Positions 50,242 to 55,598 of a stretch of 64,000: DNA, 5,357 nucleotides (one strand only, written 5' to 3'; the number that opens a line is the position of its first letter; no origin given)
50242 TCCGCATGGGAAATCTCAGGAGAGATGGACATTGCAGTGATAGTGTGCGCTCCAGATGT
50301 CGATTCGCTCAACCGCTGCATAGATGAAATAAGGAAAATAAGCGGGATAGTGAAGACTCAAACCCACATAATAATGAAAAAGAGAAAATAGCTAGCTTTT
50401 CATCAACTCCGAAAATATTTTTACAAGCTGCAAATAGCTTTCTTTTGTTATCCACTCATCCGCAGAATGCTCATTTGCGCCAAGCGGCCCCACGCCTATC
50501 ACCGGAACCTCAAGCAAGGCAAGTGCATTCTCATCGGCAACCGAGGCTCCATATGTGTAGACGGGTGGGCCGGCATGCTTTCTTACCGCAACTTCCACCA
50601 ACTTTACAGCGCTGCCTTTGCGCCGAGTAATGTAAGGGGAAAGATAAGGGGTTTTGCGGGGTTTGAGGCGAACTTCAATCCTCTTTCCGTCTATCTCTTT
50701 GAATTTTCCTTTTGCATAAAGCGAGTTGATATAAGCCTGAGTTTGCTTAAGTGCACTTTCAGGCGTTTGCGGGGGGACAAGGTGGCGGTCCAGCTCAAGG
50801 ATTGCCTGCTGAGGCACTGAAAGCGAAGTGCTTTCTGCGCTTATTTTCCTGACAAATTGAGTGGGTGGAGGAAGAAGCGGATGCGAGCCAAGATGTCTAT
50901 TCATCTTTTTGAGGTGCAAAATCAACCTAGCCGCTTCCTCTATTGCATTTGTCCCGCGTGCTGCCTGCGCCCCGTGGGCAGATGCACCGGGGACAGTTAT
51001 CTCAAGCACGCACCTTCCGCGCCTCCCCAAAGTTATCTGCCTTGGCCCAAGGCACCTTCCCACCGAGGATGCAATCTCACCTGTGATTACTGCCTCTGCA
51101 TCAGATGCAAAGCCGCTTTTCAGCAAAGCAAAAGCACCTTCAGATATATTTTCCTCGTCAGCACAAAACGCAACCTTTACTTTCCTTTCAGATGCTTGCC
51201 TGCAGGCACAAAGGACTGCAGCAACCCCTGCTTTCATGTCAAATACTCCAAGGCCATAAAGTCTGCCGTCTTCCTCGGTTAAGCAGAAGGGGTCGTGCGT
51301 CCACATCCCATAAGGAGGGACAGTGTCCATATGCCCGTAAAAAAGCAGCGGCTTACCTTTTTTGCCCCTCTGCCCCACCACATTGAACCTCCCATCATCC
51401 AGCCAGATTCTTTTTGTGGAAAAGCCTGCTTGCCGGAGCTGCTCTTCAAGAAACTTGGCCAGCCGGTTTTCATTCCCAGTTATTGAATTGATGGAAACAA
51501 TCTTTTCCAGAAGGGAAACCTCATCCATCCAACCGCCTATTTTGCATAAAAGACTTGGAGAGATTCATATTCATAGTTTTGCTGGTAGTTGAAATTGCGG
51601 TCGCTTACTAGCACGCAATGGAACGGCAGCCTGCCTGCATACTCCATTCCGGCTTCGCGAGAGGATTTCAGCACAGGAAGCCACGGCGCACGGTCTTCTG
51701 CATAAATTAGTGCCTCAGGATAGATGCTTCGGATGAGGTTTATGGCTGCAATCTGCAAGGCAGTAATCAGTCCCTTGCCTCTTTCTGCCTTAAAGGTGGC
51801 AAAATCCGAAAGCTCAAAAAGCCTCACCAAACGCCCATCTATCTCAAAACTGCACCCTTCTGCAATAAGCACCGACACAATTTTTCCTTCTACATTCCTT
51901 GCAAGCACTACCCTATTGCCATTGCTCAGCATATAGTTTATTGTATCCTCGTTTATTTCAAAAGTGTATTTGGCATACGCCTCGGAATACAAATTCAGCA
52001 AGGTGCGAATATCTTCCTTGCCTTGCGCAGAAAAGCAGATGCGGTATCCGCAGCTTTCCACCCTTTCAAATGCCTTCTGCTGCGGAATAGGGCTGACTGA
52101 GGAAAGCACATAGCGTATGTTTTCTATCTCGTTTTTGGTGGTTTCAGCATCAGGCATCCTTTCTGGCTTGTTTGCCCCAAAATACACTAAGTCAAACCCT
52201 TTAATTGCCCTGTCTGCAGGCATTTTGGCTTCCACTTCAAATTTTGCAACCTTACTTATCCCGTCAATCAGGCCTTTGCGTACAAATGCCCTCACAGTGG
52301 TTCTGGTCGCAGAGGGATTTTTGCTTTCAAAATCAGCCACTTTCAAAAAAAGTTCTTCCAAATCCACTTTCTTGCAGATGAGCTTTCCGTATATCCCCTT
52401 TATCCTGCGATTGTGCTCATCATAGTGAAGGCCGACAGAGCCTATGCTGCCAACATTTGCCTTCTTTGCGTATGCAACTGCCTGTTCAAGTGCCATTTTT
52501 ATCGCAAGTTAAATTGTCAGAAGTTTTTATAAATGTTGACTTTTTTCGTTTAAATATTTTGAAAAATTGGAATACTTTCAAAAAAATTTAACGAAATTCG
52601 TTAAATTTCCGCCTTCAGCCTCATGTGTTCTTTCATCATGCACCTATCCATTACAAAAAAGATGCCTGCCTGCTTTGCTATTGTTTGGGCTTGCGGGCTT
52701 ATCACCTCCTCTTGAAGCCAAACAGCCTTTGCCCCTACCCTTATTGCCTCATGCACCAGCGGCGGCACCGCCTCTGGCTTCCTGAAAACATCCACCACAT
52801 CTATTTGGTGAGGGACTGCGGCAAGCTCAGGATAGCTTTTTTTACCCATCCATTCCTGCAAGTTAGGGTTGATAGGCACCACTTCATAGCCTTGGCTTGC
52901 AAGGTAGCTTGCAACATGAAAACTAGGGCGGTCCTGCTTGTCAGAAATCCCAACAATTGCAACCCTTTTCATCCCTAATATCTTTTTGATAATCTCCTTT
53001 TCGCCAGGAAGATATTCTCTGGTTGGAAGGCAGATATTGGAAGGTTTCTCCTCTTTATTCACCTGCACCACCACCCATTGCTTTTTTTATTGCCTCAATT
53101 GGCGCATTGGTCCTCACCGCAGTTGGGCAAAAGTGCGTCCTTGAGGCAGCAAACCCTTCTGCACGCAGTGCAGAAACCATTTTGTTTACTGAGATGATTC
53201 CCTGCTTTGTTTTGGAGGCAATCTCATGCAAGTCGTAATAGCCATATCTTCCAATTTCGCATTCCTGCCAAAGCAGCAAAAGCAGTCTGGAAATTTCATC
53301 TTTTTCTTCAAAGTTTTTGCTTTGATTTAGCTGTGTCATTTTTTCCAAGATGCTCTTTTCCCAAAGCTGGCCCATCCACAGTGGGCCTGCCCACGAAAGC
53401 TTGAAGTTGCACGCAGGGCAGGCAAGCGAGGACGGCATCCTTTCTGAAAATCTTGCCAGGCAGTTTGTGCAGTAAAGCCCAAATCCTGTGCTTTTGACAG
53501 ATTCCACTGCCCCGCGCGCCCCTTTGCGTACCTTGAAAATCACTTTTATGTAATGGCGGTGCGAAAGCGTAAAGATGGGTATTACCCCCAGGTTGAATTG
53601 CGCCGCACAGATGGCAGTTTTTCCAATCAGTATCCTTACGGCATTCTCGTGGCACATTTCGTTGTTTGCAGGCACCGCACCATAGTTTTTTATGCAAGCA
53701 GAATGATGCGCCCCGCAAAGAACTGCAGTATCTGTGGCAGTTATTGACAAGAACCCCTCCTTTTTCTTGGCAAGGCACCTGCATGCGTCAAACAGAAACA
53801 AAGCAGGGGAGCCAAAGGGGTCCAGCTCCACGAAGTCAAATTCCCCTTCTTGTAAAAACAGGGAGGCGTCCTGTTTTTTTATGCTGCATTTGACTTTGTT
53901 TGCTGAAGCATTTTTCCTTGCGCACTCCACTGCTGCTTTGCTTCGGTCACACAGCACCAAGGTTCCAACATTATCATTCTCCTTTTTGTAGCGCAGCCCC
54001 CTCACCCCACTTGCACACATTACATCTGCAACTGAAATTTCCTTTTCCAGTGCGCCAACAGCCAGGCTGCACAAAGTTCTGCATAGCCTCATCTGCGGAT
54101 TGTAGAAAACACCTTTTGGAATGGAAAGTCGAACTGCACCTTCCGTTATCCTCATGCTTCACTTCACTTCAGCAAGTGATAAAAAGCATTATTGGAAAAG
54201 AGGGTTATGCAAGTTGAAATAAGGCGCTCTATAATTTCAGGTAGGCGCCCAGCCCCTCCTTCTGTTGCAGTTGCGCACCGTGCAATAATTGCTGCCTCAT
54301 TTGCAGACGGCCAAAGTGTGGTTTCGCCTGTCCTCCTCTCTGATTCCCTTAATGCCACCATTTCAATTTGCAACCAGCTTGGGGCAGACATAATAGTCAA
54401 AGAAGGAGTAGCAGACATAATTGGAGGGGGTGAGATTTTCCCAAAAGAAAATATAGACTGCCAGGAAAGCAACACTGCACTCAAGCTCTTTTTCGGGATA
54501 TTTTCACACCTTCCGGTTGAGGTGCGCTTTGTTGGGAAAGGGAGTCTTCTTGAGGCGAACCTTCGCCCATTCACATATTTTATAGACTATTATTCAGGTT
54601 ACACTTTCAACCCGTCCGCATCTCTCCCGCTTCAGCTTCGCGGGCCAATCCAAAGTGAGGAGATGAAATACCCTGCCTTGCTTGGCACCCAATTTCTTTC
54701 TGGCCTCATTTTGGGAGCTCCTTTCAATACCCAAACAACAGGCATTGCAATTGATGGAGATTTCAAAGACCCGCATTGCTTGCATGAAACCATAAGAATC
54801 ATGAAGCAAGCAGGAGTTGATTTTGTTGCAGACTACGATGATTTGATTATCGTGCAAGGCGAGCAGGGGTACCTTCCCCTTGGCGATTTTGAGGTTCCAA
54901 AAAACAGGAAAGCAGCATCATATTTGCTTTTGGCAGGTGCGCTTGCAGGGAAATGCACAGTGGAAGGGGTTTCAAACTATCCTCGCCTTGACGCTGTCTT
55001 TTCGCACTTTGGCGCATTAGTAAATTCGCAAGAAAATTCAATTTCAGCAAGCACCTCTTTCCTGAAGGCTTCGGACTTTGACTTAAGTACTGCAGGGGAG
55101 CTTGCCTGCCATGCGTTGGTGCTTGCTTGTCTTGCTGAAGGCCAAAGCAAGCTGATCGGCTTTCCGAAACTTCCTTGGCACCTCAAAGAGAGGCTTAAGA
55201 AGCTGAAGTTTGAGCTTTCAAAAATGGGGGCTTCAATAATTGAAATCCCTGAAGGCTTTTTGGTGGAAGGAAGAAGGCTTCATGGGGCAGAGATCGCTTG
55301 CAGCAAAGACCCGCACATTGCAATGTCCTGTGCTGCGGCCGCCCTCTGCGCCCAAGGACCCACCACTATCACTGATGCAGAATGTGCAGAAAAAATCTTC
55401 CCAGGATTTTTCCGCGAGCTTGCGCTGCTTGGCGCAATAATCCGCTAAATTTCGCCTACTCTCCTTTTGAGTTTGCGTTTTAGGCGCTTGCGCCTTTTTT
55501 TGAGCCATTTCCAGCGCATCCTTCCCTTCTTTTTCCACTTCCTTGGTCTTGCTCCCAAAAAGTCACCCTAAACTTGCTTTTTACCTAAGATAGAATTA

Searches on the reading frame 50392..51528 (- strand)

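Call 36: search_protein_families(library=pfam, proteins=[window:50392-51528:-], max_evalue=0.001)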
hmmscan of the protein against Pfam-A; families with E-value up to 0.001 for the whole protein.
window:50392-51528:- (378 aa): 3 families
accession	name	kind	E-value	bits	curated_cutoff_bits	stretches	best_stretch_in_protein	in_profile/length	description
PF01546.33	Peptidase_M20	-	3.3e-26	92.9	24.6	1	62-377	1-205/206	Peptidase family M20/M25/M40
PF07687.19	M20_dimer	-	3.1e-15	56.5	21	1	168-274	2-106/107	Peptidase dimerisation domain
PF04389.22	Peptidase_M28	-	0.00011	22.5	21.3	1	49-153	1-95/193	Peptidase family M28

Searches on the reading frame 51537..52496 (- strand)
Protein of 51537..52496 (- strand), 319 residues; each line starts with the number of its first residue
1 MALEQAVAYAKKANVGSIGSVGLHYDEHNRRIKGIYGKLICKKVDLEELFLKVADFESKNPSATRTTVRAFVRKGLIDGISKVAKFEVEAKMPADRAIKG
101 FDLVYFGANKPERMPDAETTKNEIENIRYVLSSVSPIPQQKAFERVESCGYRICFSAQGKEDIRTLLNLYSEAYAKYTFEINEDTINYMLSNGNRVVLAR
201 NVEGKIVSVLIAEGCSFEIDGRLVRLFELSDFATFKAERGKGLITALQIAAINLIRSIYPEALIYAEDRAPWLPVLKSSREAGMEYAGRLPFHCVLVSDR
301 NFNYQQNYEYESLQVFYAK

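Call 36: search_protein_families(library=pfam, proteins=[window:51537-52496:-], max_evalue=0.001)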
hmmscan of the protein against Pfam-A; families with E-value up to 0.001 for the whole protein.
window:51537-52496:- (319 aa): 1 family
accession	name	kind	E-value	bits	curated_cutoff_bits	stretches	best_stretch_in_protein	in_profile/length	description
PF13527.13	Acetyltransf_9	-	0.00018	21.9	25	1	160-251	7-97/127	Acetyltransferase (GNAT) domain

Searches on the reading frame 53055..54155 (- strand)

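Call 36: search_protein_families(library=pfam, proteins=[window:53055-54155:-], max_evalue=0.001)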
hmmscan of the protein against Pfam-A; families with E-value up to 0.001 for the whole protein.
window:53055-54155:- (366 aa): 4 families
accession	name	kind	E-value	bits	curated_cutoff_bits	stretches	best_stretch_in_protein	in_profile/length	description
PF02005.22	TRM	-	1.4e-95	321.1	27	1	8-360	12-375/376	N2,N2-dimethylguanosine tRNA methyltransferase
PF05175.20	MTS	-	7.9e-09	35.8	23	1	35-110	26-103/170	Methyltransferase small domain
PF13847.12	Methyltransf_31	-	8.8e-06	25.9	27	1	37-131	2-104/145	Methyltransferase domain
PF13649.12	Methyltransf_25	-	0.00016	22.7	27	1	42-109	1-68/97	Methyltransferase domain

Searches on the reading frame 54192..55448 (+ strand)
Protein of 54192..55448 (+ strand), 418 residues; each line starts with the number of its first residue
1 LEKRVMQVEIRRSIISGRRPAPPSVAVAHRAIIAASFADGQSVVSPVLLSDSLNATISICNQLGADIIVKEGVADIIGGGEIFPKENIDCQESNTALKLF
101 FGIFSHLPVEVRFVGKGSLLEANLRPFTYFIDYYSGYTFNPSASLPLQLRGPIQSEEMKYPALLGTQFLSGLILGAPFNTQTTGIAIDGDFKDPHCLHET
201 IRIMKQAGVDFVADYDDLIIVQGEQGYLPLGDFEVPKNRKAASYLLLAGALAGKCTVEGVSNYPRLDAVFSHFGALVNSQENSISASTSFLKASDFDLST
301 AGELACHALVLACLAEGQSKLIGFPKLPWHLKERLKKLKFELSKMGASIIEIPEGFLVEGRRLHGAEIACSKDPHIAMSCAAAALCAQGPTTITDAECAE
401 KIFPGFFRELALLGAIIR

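Call 36: search_protein_families(library=pfam, proteins=[window:54192-55448:+], max_evalue=0.001)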
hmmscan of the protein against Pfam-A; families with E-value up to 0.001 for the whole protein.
window:54192-55448:+ (418 aa): 1 family
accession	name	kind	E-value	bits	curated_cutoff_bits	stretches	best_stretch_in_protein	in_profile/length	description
PF00275.25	EPSP_synthase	-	1.5e-48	166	22.8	1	17-410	9-417/417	EPSP synthase (3-phosphoshikimate 1-carboxyvinyltransferase)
